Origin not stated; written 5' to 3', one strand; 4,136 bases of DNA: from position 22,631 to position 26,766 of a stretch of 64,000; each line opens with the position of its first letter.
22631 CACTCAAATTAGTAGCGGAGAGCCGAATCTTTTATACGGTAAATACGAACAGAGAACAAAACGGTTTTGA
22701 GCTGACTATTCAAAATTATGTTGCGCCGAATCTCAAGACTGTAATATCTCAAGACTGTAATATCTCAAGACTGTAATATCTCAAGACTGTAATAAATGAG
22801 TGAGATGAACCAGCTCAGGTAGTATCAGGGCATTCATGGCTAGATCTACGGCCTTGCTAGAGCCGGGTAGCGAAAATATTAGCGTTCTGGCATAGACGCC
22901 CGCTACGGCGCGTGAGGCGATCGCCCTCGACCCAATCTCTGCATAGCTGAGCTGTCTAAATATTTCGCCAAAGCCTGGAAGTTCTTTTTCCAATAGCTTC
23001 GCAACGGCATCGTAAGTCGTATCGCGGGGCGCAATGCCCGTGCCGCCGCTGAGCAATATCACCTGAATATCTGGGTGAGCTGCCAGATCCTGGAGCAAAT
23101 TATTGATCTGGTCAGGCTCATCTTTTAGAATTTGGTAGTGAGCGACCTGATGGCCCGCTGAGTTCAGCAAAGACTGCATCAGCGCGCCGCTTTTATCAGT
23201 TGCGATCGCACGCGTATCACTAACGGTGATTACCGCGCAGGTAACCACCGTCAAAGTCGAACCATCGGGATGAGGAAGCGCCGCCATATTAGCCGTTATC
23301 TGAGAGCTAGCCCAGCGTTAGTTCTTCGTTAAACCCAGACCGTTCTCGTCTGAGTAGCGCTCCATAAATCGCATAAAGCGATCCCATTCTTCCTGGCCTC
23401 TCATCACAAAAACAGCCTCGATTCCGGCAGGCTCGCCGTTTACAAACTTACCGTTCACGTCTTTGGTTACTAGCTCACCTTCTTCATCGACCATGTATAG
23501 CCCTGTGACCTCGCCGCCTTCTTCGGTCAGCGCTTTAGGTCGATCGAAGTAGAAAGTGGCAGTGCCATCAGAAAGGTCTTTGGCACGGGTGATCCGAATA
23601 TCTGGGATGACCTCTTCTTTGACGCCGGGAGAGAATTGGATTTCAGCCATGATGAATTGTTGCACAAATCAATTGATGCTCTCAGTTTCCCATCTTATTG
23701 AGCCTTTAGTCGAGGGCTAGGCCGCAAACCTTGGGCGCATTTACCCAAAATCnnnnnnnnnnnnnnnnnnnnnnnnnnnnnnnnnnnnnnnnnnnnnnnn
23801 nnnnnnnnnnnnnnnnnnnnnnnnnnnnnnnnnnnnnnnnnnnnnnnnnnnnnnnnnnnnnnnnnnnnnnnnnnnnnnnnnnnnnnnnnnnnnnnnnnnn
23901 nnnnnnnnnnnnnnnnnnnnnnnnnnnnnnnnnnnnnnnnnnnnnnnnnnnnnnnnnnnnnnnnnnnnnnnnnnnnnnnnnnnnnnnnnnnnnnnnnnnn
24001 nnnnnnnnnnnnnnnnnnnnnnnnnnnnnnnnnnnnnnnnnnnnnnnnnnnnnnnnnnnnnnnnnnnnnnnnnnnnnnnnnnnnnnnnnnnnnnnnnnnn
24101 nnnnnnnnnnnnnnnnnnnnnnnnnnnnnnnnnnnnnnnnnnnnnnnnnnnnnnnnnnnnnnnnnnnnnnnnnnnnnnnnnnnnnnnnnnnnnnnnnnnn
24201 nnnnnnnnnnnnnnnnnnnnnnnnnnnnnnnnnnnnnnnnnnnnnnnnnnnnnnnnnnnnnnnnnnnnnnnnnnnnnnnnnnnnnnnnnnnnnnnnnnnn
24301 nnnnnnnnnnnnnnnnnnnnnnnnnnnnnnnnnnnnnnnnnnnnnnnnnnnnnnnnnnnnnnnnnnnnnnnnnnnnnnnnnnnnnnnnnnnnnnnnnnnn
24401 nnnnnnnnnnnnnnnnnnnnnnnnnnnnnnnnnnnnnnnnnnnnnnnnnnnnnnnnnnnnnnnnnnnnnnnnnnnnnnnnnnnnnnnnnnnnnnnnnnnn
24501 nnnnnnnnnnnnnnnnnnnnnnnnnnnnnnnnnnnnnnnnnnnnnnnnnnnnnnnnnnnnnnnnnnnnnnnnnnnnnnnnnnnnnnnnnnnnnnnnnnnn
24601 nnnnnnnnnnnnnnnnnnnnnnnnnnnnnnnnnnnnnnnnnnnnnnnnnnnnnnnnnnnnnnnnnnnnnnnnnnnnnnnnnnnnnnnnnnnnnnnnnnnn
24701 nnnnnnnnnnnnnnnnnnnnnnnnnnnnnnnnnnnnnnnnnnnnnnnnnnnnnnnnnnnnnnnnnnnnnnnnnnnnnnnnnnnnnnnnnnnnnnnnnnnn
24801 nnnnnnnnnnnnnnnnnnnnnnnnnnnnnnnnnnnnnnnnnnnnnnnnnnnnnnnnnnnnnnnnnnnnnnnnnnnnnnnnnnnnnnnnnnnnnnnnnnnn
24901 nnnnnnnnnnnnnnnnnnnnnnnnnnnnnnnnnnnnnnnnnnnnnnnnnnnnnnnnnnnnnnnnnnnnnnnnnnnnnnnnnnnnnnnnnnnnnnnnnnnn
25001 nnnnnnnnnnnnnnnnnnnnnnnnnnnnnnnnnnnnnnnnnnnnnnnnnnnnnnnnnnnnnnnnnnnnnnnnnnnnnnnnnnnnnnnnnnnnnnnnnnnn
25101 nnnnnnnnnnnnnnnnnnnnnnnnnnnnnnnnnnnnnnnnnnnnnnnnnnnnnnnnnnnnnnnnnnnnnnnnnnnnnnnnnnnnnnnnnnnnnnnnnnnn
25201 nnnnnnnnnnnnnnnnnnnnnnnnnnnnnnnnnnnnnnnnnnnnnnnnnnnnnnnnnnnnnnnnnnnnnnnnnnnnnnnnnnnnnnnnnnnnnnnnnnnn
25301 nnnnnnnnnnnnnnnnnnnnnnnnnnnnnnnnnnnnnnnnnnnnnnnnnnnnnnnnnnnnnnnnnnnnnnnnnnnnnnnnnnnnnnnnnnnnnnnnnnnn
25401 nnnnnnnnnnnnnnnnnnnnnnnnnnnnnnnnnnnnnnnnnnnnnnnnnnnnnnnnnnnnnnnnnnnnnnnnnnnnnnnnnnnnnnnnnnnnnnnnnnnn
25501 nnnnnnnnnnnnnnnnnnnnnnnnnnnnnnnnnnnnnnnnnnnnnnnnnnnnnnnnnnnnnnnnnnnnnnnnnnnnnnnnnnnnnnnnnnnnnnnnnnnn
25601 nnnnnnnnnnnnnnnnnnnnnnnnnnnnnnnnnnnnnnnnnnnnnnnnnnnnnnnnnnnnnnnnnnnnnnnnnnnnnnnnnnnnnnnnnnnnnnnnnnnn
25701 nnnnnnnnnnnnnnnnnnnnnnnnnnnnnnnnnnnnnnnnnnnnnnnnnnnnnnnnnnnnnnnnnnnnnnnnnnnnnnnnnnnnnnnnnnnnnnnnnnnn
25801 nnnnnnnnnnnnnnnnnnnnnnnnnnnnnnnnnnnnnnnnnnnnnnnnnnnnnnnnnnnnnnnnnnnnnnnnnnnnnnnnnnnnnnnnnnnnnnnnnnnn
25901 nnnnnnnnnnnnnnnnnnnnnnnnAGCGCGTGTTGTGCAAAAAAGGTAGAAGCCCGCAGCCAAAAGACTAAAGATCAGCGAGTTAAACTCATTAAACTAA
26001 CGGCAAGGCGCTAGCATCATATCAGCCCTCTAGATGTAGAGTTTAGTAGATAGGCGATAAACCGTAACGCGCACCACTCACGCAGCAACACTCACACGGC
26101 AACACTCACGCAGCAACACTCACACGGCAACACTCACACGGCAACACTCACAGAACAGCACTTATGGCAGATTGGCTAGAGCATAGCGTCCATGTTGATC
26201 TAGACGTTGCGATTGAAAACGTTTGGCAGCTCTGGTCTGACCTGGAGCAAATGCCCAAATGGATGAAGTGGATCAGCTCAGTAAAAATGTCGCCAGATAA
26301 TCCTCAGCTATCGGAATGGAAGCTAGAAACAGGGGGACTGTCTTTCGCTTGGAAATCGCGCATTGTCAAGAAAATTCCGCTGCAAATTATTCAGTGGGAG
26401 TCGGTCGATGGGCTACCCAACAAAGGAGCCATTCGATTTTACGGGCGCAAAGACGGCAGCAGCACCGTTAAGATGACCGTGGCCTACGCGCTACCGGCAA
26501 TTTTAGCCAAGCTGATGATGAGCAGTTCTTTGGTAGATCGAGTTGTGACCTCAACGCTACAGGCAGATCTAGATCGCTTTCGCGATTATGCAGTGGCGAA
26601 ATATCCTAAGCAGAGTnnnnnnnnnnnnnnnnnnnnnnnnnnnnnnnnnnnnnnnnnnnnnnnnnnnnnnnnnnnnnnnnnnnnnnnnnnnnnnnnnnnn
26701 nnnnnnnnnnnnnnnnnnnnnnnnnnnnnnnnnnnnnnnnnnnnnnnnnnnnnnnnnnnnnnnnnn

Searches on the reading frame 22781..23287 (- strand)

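Call 33: search_protein_families(library=pfam, proteins=[window:22781-23287:-], max_evalue=0.001)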
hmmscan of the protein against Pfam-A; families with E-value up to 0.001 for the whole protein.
window:22781-23287:- (168 aa): 1 family
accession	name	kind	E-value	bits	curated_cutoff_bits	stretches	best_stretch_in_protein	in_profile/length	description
PF00994.29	MoCF_biosynth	-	2.1e-31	109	26.6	1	18-160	1-143/144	Probable molybdopterin binding domain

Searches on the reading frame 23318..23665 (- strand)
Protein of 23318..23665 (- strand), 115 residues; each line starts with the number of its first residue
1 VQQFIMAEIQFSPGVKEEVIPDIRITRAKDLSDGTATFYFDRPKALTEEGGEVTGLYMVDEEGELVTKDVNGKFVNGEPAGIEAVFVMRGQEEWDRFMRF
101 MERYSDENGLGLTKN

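Call 33: search_protein_families(library=pfam, proteins=[window:23318-23665:-], max_evalue=0.001)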
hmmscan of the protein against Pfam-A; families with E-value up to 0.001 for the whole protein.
window:23318-23665:- (115 aa): 1 family
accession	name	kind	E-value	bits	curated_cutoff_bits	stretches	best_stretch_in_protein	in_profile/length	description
PF03912.19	Psb28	-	2.2e-41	140.9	25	1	9-111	1-105/106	Psb28 protein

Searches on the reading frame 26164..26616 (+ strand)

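Call 33: search_protein_families(library=pfam, proteins=[window:26164-26616:+], max_evalue=0.001)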
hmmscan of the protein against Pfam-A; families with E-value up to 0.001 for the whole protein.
window:26164-26616:+ (151 aa): 2 families
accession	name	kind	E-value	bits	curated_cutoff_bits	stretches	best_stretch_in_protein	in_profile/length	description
PF03364.25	Polyketide_cyc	-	6.7e-17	62.4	23.4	1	15-132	3-122/126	Polyketide cyclase / dehydrase and lipid transport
PF10604.15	Polyketide_cyc2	-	7.2e-08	33.3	27.4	1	8-142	5-140/142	Polyketide cyclase / dehydrase and lipid transport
